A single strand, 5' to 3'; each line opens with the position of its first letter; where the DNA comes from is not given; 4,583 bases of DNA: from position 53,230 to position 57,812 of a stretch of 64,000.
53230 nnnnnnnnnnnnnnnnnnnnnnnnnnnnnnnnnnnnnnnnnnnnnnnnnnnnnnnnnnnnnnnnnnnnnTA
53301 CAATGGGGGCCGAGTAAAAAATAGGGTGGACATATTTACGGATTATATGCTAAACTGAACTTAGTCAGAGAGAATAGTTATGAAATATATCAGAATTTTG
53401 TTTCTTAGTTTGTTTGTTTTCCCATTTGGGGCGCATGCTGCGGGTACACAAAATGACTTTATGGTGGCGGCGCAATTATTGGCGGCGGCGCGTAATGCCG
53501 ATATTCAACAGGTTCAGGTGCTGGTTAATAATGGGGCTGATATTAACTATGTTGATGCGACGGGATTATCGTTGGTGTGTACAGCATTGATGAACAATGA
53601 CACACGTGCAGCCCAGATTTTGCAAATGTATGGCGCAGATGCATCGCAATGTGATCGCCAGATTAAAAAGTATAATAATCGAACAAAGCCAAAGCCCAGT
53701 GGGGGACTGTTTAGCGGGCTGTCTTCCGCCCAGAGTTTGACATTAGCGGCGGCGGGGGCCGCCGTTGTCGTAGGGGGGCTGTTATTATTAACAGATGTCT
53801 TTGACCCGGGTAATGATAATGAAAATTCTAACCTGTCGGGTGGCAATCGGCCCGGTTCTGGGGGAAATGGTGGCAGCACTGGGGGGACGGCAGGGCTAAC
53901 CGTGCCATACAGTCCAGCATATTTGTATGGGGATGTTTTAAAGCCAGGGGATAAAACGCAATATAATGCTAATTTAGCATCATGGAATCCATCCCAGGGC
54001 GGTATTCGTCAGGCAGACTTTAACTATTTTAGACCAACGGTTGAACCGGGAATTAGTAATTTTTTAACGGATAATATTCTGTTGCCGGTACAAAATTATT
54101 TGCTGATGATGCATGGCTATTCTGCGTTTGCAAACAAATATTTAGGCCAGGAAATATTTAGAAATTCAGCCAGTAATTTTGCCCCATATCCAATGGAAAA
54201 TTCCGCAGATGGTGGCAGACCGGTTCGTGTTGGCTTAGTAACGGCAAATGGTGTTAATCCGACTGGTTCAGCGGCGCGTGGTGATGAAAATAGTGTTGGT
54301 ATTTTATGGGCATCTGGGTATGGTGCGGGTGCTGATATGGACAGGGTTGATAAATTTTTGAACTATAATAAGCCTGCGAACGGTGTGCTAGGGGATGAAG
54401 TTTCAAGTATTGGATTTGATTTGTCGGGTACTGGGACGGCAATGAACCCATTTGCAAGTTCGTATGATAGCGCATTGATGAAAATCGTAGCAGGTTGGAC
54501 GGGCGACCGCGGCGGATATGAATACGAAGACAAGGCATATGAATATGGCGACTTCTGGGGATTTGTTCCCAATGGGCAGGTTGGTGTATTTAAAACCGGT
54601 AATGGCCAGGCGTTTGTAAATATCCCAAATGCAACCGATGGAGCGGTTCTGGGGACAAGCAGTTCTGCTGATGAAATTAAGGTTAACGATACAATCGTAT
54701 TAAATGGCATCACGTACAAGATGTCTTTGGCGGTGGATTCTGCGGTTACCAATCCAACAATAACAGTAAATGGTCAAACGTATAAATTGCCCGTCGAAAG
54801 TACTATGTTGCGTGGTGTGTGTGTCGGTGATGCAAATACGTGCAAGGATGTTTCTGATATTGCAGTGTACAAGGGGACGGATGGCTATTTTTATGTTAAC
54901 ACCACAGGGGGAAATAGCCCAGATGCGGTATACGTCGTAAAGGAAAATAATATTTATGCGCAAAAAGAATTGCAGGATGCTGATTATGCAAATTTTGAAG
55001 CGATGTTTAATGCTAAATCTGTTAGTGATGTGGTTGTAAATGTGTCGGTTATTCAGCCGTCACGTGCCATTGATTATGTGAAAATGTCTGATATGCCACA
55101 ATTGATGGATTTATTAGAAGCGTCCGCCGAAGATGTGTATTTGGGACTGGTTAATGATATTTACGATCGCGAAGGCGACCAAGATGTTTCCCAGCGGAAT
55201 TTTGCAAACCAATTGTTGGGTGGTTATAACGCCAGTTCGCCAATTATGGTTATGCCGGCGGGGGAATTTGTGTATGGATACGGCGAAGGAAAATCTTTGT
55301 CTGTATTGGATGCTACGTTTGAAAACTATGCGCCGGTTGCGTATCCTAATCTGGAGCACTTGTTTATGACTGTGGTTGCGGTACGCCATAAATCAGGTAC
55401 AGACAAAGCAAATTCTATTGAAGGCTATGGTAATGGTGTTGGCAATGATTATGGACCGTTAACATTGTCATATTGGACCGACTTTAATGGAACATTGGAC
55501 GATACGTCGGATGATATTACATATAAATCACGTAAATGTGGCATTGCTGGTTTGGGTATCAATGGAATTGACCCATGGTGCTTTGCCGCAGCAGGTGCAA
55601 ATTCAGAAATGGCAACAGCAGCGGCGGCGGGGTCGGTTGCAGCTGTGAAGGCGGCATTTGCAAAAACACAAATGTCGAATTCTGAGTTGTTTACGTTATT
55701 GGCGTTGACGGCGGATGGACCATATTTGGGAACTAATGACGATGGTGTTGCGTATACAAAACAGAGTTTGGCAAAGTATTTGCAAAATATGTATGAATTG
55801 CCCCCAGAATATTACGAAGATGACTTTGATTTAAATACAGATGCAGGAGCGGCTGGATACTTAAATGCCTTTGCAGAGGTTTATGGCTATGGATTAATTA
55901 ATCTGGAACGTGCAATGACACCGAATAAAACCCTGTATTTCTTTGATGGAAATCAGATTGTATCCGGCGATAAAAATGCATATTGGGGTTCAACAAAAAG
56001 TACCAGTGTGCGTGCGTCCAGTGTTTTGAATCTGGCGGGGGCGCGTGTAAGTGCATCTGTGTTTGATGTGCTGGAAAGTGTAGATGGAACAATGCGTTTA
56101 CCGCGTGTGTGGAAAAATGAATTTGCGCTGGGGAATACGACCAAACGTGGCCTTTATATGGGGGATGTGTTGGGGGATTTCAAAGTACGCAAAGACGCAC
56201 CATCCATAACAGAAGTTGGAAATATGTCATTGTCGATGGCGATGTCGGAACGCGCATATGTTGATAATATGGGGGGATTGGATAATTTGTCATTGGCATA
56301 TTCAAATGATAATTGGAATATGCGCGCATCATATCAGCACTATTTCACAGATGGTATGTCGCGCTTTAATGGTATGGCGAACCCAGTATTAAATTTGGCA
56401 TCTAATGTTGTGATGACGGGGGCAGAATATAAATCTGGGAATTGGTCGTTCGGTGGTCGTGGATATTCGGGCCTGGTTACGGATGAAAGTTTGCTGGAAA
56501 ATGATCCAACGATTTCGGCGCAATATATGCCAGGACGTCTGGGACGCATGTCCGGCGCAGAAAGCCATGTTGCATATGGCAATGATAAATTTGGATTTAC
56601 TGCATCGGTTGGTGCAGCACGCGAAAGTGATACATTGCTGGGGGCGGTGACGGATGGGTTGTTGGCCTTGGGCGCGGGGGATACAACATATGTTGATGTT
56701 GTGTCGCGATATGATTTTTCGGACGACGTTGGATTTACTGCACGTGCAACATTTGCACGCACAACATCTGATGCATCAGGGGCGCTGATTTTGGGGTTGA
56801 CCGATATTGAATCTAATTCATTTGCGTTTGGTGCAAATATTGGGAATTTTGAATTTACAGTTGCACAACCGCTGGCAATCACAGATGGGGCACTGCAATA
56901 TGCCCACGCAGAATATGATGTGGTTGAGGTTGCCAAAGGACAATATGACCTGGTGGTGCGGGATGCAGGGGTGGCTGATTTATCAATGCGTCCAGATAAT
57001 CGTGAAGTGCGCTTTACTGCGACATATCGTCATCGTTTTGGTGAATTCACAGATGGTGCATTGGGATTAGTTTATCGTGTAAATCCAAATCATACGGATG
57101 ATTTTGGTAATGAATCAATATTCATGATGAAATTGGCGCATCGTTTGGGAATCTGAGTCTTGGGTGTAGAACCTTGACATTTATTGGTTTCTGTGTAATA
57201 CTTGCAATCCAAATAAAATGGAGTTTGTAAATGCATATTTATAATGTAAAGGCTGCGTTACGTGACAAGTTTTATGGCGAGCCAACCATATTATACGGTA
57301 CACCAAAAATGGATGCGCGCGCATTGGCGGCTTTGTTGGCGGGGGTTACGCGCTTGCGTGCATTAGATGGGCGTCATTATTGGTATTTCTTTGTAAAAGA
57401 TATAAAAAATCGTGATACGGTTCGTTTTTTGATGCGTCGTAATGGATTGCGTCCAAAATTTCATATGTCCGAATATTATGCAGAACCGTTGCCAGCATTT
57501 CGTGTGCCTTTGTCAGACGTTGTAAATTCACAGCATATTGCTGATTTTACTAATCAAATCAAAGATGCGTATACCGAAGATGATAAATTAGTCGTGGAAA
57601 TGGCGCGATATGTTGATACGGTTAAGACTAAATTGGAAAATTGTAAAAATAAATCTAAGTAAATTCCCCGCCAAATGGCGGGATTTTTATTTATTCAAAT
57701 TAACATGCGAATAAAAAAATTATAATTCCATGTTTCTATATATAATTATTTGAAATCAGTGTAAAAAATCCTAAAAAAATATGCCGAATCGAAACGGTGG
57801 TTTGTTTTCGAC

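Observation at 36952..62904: Roughly 26-kb cluster of paralogous, modular Cys-rich secreted proteins with no family I can name: a candidate undescribed envelope or surface system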

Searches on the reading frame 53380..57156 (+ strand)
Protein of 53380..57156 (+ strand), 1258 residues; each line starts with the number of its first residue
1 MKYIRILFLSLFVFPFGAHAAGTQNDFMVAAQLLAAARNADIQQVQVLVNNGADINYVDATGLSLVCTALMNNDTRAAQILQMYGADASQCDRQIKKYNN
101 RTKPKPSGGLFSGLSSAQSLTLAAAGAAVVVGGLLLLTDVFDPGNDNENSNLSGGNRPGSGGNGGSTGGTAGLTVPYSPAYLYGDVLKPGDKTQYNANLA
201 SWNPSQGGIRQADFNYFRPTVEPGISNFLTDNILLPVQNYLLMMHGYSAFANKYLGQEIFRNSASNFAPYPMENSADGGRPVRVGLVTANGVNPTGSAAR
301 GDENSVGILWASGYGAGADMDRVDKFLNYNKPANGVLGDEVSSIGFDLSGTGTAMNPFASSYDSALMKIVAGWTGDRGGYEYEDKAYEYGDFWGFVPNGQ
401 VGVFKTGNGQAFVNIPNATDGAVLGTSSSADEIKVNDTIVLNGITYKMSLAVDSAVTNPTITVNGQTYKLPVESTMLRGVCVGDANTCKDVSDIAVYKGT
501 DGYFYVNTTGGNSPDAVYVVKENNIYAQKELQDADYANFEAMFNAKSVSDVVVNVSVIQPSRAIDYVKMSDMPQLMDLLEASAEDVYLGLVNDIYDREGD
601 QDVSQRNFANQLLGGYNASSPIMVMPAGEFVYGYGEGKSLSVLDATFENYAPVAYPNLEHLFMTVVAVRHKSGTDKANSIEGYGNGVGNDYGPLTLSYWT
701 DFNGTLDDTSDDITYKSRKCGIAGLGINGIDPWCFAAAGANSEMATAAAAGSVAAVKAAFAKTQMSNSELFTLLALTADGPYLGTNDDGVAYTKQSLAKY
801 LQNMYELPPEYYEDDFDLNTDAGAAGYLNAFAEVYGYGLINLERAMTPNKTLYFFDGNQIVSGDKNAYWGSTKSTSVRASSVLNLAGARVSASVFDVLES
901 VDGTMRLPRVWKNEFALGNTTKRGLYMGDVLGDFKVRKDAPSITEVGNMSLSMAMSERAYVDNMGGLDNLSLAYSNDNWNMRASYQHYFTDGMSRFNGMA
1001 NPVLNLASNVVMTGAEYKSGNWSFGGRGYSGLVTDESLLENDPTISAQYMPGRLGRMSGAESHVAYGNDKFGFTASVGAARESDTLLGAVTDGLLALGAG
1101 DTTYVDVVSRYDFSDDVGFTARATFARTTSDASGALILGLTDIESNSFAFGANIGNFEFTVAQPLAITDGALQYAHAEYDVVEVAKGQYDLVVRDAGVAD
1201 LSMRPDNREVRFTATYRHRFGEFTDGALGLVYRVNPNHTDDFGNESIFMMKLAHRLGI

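Call 4: search_protein_families(library=pfam, proteins=[window:53380-57156:+], max_evalue=0.1)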
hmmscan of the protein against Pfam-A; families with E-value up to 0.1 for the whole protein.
window:53380-57156:+ (1258 aa): 2 families
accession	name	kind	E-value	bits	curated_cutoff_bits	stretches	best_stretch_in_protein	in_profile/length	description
PF13637.12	Ank_4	-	5.9e-05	23.7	22.7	1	33-81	1-49/50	Ankyrin repeats (many copies)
PF12796.13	Ank_2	-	0.0062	17.5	27.3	1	34-89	2-56/90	Ankyrin repeats (3 copies)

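Call 13: search_protein_families(library=ncbifam, proteins=[window:53380-57156:+], max_evalue=0.1)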
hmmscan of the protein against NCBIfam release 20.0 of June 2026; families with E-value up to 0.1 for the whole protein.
window:53380-57156:+ (1258 aa): 3 families
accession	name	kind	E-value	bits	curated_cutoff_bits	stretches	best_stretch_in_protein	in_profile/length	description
TIGR02151.1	IPP_isom_2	equivalog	0.0033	16.4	281.3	0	73-128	231-286/338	type 2 isopentenyl-diphosphate Delta-isomerase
NF043029.1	T4SS_AnkY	equivalog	0.039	12.4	600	1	32-98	461-527/543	Dot/Icm T4SS effector AnkY/LegA9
NF043023.1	T4SS_AnkH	equivalog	0.061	12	600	1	35-88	38-91/467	Dot/Icm T4SS effector AnkH/LegA3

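Call 14: search_solved_structures(query=window:53380-57156:+, max_evalue=1)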
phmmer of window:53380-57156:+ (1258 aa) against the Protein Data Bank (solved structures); distinct sequences matched with E-value up to 1: 240 (the best 60 are shown).
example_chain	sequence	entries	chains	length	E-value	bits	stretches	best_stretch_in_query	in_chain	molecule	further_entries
6mol_A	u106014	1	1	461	1.2e-20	76.4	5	16-92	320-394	Monoextended DARPin R12 (M_R12)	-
5leb_A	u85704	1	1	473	2.1e-19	72.3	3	27-92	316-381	DDD_D12_06_D12_06_D12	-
5le2_A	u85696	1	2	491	1.5e-18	69.5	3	30-92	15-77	DDD_D12_15_D12_15_D12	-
6f5e_A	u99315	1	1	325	2.1e-16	62.4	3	31-90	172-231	DD_D12_10_47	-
5lec_A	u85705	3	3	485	4.7e-16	61.2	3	30-92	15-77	DDD_D12_12_D12_12_D12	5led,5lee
5le3_A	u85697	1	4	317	5.6e-14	54.3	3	30-92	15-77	DD_D12_09_D12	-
5le7_A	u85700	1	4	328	1e-13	53.5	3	30-93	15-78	DD_D12_13_D12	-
5lel_A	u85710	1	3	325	1.5e-13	52.9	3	30-92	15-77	DD_Off7_10_3G124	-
5le8_A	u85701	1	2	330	2.5e-13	52.2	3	30-93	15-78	DD_D12_15_D12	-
5le9_A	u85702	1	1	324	4.6e-13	51.3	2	30-92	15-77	DD_Off7_09_3G124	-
5le6_A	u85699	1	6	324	5.8e-13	51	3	30-92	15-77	DD_D12_09_D12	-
5ma4_A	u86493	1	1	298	2.1e-12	49.1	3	31-92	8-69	K7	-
5mak_A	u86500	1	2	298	3.4e-12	48.4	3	31-92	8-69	R7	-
5lea_A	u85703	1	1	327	5.2e-12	47.8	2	30-92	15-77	DD_Off7_12_3G124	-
5lw1_A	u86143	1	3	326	5.6e-12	47.7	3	30-90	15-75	DD_232_11_D12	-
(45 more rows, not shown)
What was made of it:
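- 53380..57156 (+): Core protein H (1258 aa). Order of parts: signal peptide, ankyrin repeats (30-95), hydrophobic Gly/Ala segment (117-143), Gly-rich linker, about 1100 conserved residues of unknown fold. Ank_4 and DARPin hits (calls 4, 14).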

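Call 45: search_solved_structures(query=A3, max_evalue=1)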
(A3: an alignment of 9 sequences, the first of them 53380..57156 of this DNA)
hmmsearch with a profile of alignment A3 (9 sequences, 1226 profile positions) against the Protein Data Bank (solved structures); distinct sequences matched with E-value up to 1: 221 (the best 60 are shown).
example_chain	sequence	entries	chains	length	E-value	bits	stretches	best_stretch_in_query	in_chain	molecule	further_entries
5leb_A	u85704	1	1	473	2.3e-15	59.2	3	25-86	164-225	DDD_D12_06_D12_06_D12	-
5le2_A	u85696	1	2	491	4e-14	55.1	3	29-85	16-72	DDD_D12_15_D12_15_D12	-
6f5e_A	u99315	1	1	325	5.7e-12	48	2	29-87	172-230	DD_D12_10_47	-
6mol_A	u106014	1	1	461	6.7e-12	47.7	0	32-90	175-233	Monoextended DARPin R12 (M_R12)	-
5lec_A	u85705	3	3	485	8.1e-11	44.1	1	29-86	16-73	DDD_D12_12_D12_12_D12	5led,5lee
5le7_A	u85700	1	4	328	2e-10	42.9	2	29-86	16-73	DD_D12_13_D12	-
5le3_A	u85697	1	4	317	2.1e-10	42.7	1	29-86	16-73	DD_D12_09_D12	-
5le6_A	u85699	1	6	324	4.5e-10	41.7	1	29-86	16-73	DD_D12_09_D12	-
5le8_A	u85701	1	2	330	5e-10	41.5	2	29-86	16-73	DD_D12_15_D12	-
5le9_A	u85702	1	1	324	1.3e-08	36.8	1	29-87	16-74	DD_Off7_09_3G124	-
5lel_A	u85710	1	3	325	2.9e-08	35.7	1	29-88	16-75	DD_Off7_10_3G124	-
5ma5_A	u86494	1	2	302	6.4e-08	34.5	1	30-90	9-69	K11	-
5ma4_A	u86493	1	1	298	1.8e-07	33.1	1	30-90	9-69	K7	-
5lw1_A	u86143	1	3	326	1.9e-07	33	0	29-61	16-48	DD_232_11_D12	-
5le4_A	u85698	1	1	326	1.9e-07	32.9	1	29-86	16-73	DD_D12_11_D12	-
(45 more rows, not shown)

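Call 48: search_solved_structures(query=A4, max_evalue=10, show_alignments=2)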
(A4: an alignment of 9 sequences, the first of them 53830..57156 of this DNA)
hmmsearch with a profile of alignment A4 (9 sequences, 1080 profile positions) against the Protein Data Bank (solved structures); distinct sequences matched with E-value up to 10: 3.
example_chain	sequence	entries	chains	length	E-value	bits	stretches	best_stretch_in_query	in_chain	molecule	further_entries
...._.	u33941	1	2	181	1.2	10.6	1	344-462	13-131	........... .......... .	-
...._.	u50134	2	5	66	2.2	9.7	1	468-504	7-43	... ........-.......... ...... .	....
3m06_A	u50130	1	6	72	2.5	9.5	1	468-504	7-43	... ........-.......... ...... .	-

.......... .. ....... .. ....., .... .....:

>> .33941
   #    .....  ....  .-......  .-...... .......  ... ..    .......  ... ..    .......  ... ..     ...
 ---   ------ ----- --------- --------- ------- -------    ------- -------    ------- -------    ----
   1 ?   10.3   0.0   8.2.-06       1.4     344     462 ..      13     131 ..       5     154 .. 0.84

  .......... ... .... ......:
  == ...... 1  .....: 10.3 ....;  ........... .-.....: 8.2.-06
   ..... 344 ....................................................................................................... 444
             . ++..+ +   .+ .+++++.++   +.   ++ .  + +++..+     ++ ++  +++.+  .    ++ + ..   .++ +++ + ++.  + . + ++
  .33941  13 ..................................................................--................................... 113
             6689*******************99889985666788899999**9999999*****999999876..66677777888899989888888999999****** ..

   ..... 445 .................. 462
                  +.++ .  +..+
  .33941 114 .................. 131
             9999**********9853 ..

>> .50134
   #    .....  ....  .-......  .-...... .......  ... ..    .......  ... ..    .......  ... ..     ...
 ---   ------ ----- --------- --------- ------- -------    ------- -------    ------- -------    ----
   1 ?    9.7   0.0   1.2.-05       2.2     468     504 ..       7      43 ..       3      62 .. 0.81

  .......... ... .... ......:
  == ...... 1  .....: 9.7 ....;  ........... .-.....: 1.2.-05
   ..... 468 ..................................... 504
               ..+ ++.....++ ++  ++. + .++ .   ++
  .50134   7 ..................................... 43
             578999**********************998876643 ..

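Call 49: search_protein_families(library=pfam, alignment_id=A4, max_evalue=1)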
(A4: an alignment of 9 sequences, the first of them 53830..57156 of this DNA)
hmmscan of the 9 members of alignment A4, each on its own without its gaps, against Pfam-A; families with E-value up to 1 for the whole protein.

A. member 1, window:53830-57156:+ (1108 aa): 1 family
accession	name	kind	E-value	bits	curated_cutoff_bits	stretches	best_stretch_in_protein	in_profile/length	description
PF04213.18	HtaA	-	0.22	12.5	24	0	271-324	46-98/164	Htaa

B. families by the number of members that match (of 9 scanned): 4 families
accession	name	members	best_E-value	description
PF20457.3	DUF6710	1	0.028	Family of unknown function (DUF6710)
PF13941.12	MutL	1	0.092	MutL protein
PF00296.26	Bac_luciferase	1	0.17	Luciferase-like monooxygenase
PF04213.18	HtaA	1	0.22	Htaa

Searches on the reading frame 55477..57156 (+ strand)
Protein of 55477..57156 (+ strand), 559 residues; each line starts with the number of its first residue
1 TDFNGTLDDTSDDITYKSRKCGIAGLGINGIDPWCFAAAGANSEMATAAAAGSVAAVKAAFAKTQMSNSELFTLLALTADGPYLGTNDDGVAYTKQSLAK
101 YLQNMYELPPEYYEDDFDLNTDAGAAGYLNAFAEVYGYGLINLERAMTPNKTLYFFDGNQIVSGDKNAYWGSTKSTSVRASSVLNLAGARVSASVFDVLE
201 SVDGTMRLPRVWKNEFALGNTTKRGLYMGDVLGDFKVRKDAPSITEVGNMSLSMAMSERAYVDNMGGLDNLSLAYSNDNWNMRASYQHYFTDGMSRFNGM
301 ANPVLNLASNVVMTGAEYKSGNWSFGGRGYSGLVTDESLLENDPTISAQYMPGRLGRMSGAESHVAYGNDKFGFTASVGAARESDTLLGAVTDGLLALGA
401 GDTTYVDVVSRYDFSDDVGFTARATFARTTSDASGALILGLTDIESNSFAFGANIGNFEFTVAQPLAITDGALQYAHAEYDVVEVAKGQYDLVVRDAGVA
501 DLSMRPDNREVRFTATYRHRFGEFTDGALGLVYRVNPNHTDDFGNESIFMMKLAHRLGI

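Call 75: find_homologous_proteins(query=window:55477-57156:+, max_evalue=0.01)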
Query window:55477-57156:+ (559 aa): 51 proteins with E <= 0.01 among 8000 candidates.
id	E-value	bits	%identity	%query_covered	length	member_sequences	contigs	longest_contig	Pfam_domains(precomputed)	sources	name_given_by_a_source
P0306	1.9e-291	986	80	98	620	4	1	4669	-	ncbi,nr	ncbi:MAG: hypothetical protein IJO18_03315, partial [Alphaproteobacteria bacterium]|nr:hypothetical 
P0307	2.1e-217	741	59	100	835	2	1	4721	-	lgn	-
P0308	3.8e-200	684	56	99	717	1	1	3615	-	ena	-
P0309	5.4e-200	684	62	92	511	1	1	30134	-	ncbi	-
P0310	1.4e-199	682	57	97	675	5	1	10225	-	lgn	-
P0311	2.4e-199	682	56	97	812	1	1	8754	-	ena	-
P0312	9.4e-198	676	59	90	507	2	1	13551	-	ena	-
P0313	2.4e-194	665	63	84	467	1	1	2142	-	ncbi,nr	ncbi:MAG: hypothetical protein J6R99_04900, partial [Alphaproteobacteria bacterium]|nr:hypothetical 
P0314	4.2e-190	651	54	99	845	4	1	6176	-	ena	-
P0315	2.9e-189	648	60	91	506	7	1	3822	-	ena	-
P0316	3.4e-188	645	55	97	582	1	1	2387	-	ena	-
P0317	4.7e-181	621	55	100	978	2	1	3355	-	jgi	-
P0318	2.9e-180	619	54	99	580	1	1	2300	-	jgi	jgi:hypothetical protein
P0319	7.1e-180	617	56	91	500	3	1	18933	-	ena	-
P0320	1.1e-176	607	54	94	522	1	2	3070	-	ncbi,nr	ncbi:MAG: hypothetical protein MJ156_02920, partial [Alphaproteobacteria bacterium]|nr:hypothetical 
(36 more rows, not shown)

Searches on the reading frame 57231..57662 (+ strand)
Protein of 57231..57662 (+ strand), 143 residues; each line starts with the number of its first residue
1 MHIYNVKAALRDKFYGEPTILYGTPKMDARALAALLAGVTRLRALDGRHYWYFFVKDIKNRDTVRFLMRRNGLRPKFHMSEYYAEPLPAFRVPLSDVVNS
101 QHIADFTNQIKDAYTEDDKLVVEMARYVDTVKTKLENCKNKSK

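Call 4: search_protein_families(library=pfam, proteins=[window:57231-57662:+], max_evalue=0.1)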
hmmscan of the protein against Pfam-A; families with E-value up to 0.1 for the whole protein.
window:57231-57662:+ (143 aa): 0 families
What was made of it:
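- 57231..57662 (+): Small non-secreted ORF (143 aa) that follows H. No Pfam hit (call 4).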
